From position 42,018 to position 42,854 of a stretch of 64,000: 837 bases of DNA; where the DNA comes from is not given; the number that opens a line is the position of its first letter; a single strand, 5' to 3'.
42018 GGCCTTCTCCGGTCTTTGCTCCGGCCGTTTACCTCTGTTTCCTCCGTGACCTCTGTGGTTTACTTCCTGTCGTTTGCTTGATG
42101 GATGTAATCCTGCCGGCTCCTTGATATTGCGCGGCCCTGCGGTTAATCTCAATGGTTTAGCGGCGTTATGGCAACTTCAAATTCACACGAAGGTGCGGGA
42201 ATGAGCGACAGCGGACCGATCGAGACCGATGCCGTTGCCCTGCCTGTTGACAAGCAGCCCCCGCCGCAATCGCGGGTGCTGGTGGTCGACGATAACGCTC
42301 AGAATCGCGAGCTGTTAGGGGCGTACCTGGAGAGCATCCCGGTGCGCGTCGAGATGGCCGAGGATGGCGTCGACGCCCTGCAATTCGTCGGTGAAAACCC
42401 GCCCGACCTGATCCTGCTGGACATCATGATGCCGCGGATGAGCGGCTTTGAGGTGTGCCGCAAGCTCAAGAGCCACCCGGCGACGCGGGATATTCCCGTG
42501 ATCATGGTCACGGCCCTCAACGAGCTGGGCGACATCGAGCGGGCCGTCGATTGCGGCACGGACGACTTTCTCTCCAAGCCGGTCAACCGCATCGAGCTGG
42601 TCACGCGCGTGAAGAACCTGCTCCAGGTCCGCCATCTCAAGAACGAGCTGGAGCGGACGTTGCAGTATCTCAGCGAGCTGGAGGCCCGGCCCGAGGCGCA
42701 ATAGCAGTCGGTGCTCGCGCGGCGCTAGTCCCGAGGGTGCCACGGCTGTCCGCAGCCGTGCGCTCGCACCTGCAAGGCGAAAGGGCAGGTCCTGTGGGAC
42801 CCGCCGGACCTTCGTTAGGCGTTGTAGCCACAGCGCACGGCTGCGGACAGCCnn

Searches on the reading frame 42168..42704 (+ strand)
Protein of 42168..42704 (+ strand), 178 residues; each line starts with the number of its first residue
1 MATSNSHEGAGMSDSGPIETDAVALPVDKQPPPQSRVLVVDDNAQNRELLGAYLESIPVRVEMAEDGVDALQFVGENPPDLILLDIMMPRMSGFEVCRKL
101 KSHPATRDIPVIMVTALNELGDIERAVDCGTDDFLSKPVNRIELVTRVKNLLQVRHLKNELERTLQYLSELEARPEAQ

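Call 75: search_protein_families(library=pfam, proteins=[window:42168-42704:+], max_evalue=0.000001)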
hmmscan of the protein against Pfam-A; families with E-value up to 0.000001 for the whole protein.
window:42168-42704:+ (178 aa): 1 family
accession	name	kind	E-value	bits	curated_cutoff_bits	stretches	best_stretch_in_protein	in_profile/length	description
PF00072.30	Response_reg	-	8.9e-31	106.8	30.2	1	37-149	1-111/111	Response regulator receiver domain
